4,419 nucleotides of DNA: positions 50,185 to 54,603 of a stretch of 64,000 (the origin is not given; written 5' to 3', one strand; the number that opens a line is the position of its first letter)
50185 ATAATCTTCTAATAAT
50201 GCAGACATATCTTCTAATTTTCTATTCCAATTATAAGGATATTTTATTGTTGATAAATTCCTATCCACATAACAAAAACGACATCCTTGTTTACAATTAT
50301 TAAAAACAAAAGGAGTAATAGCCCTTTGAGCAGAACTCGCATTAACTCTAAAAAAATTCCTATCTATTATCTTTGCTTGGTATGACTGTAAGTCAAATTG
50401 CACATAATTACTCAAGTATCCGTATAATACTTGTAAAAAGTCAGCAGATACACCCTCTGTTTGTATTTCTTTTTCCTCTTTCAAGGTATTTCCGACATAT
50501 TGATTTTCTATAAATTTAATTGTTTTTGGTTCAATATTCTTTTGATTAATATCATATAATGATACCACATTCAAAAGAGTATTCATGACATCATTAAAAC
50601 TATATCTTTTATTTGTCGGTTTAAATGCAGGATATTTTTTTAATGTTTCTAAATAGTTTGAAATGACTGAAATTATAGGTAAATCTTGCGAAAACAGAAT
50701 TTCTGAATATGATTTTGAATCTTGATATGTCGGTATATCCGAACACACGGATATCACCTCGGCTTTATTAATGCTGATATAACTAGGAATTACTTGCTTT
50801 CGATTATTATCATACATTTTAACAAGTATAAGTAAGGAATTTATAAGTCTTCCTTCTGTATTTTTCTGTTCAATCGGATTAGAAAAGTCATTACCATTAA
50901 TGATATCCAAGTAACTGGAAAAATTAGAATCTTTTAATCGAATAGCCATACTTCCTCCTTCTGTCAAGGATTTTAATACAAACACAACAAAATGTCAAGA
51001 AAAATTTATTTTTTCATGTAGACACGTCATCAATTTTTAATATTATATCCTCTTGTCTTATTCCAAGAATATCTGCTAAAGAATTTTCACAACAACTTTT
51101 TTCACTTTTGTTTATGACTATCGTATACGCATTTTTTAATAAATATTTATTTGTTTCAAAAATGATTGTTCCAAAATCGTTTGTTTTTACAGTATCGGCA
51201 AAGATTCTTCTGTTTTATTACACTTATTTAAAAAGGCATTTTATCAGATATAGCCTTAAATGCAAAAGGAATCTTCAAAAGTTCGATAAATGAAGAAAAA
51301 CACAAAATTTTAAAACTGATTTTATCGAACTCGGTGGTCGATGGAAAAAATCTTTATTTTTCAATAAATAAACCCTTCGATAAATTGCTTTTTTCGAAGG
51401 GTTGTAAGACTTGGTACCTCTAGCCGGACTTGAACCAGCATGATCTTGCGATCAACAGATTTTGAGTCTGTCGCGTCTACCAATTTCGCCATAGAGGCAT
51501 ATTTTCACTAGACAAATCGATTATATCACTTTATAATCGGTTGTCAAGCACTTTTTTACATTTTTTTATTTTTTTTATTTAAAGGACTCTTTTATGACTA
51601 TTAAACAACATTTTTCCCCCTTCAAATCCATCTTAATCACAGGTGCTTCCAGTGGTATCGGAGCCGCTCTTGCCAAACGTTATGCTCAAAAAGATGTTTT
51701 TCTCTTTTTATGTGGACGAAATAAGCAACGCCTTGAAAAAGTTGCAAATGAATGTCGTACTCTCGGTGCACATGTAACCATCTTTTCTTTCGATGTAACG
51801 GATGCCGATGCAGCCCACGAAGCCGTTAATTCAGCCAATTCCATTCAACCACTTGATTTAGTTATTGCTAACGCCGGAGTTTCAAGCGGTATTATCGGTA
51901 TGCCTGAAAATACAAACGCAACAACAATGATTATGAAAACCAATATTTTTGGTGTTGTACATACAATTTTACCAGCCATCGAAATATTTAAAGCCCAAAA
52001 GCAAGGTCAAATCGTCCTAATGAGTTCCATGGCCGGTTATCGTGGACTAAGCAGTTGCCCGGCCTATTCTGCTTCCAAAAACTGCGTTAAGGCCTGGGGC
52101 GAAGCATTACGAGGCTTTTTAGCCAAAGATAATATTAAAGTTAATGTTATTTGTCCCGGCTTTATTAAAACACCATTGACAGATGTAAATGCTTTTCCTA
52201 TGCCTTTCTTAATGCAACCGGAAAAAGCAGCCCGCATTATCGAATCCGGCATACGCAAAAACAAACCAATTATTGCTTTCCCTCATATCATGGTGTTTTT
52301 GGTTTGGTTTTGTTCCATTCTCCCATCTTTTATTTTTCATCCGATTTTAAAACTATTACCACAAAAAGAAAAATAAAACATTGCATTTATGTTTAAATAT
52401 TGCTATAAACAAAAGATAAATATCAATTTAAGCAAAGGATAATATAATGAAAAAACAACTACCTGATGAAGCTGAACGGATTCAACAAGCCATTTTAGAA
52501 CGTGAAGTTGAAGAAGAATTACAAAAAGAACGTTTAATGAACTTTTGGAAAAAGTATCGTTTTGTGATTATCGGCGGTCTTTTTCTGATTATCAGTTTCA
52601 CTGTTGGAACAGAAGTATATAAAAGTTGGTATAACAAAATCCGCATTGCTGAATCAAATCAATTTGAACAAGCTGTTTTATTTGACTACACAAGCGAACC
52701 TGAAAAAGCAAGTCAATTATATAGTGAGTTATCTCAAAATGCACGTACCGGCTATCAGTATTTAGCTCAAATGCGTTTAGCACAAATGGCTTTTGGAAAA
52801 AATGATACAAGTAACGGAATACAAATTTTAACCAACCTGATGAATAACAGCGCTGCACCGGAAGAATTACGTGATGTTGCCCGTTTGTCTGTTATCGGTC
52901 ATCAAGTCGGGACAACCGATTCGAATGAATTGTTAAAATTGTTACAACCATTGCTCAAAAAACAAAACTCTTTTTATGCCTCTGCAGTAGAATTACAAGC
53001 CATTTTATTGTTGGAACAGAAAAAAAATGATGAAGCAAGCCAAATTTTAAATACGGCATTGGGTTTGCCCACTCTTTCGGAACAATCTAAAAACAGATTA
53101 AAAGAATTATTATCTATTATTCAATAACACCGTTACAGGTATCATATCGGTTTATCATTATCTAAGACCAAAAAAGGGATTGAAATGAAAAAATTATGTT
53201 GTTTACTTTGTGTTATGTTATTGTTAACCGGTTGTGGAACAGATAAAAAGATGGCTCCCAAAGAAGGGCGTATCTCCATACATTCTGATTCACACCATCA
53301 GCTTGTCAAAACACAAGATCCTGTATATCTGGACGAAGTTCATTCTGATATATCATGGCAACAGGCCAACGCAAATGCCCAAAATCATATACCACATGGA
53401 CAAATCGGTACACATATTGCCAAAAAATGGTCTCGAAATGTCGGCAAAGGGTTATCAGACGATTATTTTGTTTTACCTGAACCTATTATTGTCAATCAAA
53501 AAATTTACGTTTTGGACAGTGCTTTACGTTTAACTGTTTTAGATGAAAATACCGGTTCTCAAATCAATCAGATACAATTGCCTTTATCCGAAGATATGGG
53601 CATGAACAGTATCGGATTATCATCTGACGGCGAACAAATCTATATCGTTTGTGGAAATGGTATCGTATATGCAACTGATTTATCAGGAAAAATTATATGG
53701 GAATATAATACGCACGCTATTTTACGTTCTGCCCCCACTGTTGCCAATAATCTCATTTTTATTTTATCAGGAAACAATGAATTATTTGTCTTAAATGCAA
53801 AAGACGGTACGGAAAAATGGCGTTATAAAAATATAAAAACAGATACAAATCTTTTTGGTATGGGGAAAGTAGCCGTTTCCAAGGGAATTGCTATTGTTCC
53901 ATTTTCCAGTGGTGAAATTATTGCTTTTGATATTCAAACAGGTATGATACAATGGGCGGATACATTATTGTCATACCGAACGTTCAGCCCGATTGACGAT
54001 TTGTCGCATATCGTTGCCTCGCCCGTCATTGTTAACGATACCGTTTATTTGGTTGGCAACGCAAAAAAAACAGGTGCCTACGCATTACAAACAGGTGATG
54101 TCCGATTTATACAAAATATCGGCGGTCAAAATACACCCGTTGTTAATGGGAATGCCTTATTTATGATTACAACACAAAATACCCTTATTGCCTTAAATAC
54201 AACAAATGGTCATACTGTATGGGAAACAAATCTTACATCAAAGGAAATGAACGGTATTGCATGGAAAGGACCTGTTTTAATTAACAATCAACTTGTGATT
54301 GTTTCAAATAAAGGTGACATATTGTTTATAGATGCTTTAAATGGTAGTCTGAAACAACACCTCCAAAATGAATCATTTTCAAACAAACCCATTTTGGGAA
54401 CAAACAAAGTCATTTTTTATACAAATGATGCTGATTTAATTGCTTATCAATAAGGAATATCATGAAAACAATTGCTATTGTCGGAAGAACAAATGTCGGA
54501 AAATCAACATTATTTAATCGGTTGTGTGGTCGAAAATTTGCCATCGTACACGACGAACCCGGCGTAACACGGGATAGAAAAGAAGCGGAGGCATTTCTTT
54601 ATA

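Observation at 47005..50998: Compact operon of two radical-SAM enzymes (one with PDZ + DUF512-like domains, one with SPASM) and a Nudix hydrolase: candidate uncharacterised system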

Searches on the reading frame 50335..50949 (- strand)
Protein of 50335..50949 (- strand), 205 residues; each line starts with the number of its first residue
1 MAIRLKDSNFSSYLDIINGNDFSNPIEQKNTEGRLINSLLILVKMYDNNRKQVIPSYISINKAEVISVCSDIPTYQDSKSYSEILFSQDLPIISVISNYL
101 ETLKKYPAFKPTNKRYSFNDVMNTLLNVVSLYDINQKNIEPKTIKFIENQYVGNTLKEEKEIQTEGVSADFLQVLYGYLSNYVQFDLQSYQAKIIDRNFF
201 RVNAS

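Call 68: predict_structure(alignment_id=A4)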
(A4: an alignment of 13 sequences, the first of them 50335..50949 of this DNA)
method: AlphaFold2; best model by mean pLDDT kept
length: 205 residues; sequences in the alignment: 13
mean_pLDDT: 76.9   pTM: 0.77
mean pLDDT of the five models: 76.9, 75.6, 75.1, 74.2, 72.5
residues with pLDDT >= 90: 44; 70-90: 96; 50-70: 52; < 50: 13
segments of 3 or more residues with pLDDT < 50: 1-5, 9-11
pLDDT, mean of each block of 10 residues (from residue 1): 42 67 55 85 89 91 78 61 59 84 85 88 90 92 86 63 73 93 89 80 51
secondary structure, 60 per line:
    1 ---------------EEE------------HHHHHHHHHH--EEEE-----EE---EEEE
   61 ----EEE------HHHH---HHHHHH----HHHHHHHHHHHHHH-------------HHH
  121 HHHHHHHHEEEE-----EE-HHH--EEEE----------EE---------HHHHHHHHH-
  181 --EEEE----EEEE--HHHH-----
elements in order: E16-18 H31-40 E43-46 E57-60 E65-67 H74-77 H81-86 H91-104 H118-128 E129-132 E146-149 H171-179 E183-186 E191-194 H197-200

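Call 71: fold_search(model_id=the predicted structure, library=pdb)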
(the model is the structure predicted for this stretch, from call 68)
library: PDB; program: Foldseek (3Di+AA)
matches with E <= 10: 29; with E <= 0.001: 0
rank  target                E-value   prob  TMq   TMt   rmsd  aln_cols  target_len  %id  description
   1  5kzf_C                7.9e-01  0.06  0.15  0.08  10.8       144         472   12  Crystal structure of near full-length hexameric Mycobacterium tuberculosis proteasomal ATPase Mpa in apo form (released 2017-05-17)
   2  8om2_D                3.3e+00  0.01  0.12  0.08  19.5       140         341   11  Small subunit of yeast mitochondrial ribosome in complex with METTL17/Rsm22. (released 2024-01-10)
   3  6ykl                  4.8e+00  0.01  0.11  0.04  16.9       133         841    8  Neisseria gonorrhoeae Leucyl-tRNA Synthetase in Complex with Compound 11k (released 2020-12-02)
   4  6y53_7                4.8e+00  0.01  0.10  0.16  16.1       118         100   11  human 17S U2 snRNP low resolution part (released 2020-06-17)
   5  7vpx_B                4.8e+00  0.01  0.10  0.12  16.1       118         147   11  The cryo-EM structure of the human pre-A complex (released 2023-05-03)
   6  6rft_B                5.1e+00  0.01  0.13  0.08  20.2       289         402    9  Crystal structure of Eis2 from Mycobacterium abscessus bound to Acetyl-CoA (released 2019-07-10)
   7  7duw_A                5.4e+00  0.01  0.10  0.05  18.5       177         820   12  Cryo-EM structure of the multiple peptide resistance factor (MprF) loaded with two lysyl-phosphatidylglycerol molecule (released 2021-04-21)
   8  9vj8_S                6.1e+00  0.01  0.14  0.13  10.5       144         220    8  Type II-A CRISPR integrase complex, apo form (released 2026-04-01)
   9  6c0f_n                6.1e+00  0.00  0.10  0.07  16.3       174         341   17  Yeast nucleolar pre-60S ribosomal subunit (state 2) (released 2018-03-14)
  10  8fmw_D                6.5e+00  0.01  0.11  0.11  16.6       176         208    8  The structure of a hibernating ribosome in the Lyme disease pathogen (released 2023-11-08)
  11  3jct_n                6.5e+00  0.01  0.12  0.08  16.7       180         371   16  Cryo-em structure of eukaryotic pre-60S ribosomal subunits (released 2016-06-01)
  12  3qhs_D                6.9e+00  0.01  0.08  0.18   9.6        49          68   12  Crystal structure of full-length Hfq from Escherichia coli (released 2011-05-18)
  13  3v9j_B                6.9e+00  0.00  0.08  0.04  21.5       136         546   13  Crystal structure of mouse 1-pyrroline-5-carboxylate dehydrogenase complexed with sulfate ion (released 2012-05-02)
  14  9no4_R                7.3e+00  0.02  0.08  0.14   8.2        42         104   10  Cryo-EM structure of Csm/AcrIIIA2/enolase 3:2 complex (released 2025-11-12)
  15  5f47_B                7.3e+00  0.01  0.10  0.13  13.3        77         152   14  Crystal structure of an aminoglycoside acetyltransferase meta-AAC0020 from an uncultured soil metagenomic sample in co (released 2015-12-30)
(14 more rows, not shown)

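Call 72: search_protein_representatives(alignment_id=A4)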
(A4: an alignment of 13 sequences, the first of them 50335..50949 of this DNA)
Query: 13 sequences, 213 profile positions. Proteins with E-value up to 0.001 (for the whole library): 9; up to 1e-10: 8; up to 1e-30: 6. The best 9 are listed.
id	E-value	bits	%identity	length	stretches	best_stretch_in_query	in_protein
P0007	1.4e-76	273.0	-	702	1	3-213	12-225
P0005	3.3e-64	232.5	-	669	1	5-213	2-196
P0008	2.5e-57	210.0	-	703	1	5-213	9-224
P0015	6.1e-50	185.9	-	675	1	5-213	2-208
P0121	1.6e-49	184.5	-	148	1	5-162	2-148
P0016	3.6e-41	157.2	-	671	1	1-212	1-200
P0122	2.1e-26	109.0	-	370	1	68-213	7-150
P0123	1.4e-16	76.9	-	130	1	51-115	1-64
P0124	1.3e-09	54.0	-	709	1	7-156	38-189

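Call 76: find_encoding_contigs(protein=P0124, flank=8000, max_places=3)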
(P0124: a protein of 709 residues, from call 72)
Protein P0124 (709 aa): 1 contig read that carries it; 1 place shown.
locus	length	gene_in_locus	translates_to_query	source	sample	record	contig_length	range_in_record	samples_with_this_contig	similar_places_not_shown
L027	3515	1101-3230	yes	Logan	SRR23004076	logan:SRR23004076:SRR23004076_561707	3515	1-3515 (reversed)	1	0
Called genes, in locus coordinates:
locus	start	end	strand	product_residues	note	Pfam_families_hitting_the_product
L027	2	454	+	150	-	?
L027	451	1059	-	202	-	PF02585:PIG-L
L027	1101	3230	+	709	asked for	PF04055:Radical_SAM, PF04459:DUF512 (weak)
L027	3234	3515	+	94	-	?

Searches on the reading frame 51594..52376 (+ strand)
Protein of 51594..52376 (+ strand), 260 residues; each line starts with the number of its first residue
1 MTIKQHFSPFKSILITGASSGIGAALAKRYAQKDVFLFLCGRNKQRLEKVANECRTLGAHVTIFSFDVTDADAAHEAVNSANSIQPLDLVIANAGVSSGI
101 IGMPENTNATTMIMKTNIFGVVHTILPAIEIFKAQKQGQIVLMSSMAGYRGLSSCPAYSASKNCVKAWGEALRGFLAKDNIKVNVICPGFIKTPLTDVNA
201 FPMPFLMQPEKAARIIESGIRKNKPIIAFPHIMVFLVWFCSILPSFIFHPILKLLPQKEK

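Call 3: search_protein_families(library=pfam, proteins=[window:51594-52376:+], max_evalue=0.1)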
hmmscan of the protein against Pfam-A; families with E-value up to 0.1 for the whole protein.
window:51594-52376:+ (260 aa): 8 families
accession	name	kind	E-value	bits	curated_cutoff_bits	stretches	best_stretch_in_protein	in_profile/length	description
PF00106.31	adh_short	-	2.7e-46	158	26.6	1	11-197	1-188/195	short chain dehydrogenase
PF13561.12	adh_short_C2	-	6.3e-29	101.7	27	1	17-197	1-182/236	Enoyl-(Acyl carrier protein) reductase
PF08659.16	KR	-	2.6e-11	44.2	22.6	1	13-170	3-161/180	KR domain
PF01370.27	Epimerase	-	0.00039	20.4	20.9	1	13-123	1-103/240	NAD dependent epimerase/dehydratase family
PF13460.12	NAD_binding_10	-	0.0007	19.9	27.2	1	17-149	1-102/184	NAD(P)H-binding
PF02719.21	Polysacc_synt_2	-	0.02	14.5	20.2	1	13-130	1-117/293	Polysaccharide biosynthesis protein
PF16363.11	GDP_Man_Dehyd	-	0.036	14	27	1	14-146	1-130/332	GDP-mannose 4,6 dehydratase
PF04321.23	RmlD_sub_bind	-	0.082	12.4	27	0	12-83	2-69/287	RmlD substrate binding domain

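Call 83: search_protein_families(library=ncbifam, proteins=[window:51594-52376:+], max_evalue=0.00001)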
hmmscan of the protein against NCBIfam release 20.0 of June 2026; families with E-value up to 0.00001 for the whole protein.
window:51594-52376:+ (260 aa): 212 families (the best 25 are shown)
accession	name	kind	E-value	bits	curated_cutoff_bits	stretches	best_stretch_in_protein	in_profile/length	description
NF005437.0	PRK07024.1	equivalog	8.3e-64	215.5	266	1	11-260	5-255/259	SDR family oxidoreductase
NF006099.0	PRK08251.1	equivalog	1.4e-42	145.6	253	1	11-233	5-230/250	SDR family oxidoreductase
NF004825.0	PRK06181.1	equivalog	5e-42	144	215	1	11-196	7-193/268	SDR family oxidoreductase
NF005489.0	PRK07102.1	equivalog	1.5e-40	139.3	267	1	11-249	2-239/243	SDR family oxidoreductase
NF004765.0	PRK06101.1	equivalog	2.8e-37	128.2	406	1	11-245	2-228/241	SDR family oxidoreductase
NF004792.0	PRK06139.1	equivalog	5.8e-36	124.2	308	1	11-194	9-194/327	SDR family oxidoreductase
NF005806.0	PRK07666.1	equivalog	9.7e-36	123.2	286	1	11-224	8-225/239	3-ketoacyl-ACP reductase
NF005559.1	PRK07231.1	subfamily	4.7e-35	121.3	215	1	11-197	5-192/249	glucose 1-dehydrogenase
NF005881.0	PRK07832.1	equivalog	7.4e-35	120.5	296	1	11-197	10-199/287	SDR family oxidoreductase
TIGR01830.1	3oxo_ACP_reduc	equivalog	1.2e-34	120.1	297.75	1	14-198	2-188/239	3-oxoacyl-[acyl-carrier-protein] reductase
NF004196.0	PRK05650.1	equivalog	6.4e-34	117.3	297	1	12-202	4-195/272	SDR family oxidoreductase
NF005495.0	PRK07109.1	subfamily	8e-34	117.4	264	1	11-217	9-225/334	SDR family oxidoreductase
NF004514.1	PRK05855.1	equivalog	3.8e-33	114.9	455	1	12-201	315-506/578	SDR family oxidoreductase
NF006123.0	PRK08267.1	equivalog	8.2e-33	113.7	261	1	11-207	3-192/261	SDR family oxidoreductase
NF009466.0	PRK12826.1-2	subfamily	5.3e-32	111.2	222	1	12-197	5-193/248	3-oxoacyl-ACP reductase FabG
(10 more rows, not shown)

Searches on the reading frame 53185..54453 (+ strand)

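Call 83: search_protein_families(library=ncbifam, proteins=[window:53185-54453:+], max_evalue=0.00001)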
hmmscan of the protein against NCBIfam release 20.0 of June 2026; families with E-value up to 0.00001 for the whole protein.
window:53185-54453:+ (422 aa): 6 families
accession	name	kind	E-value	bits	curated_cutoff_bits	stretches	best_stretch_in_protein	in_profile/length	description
TIGR03300.1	assembly_YfgL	equivalog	2.4e-51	174.6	285.2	1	3-421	2-376/377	outer membrane protein assembly factor BamB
NF008351.0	PRK11138.1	equivalog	5.5e-47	160.1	423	1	78-420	44-390/394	outer membrane protein assembly factor BamB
TIGR03075.1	PQQ_enz_alc_DH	subfamily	2.3e-16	59.5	480.05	1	182-304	63-191/530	PQQ-dependent dehydrogenase, methanol/ethanol family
TIGR04528.1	acido_non_PQQ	subfamily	1.3e-13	50.6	650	0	178-291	48-153/493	acido-empty-quinoprotein group A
TIGR03074.1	PQQ_membr_DH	subfamily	1.3e-11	43.1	832.65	1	297-356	185-247/783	membrane-bound PQQ-dependent dehydrogenase, glucose/quinate/shikimate family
NF053615.1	SerThrKinAfsKStmc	equivalog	1.8e-10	40.1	1300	1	197-397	500-694/809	protein serine/threonine kinase AfsK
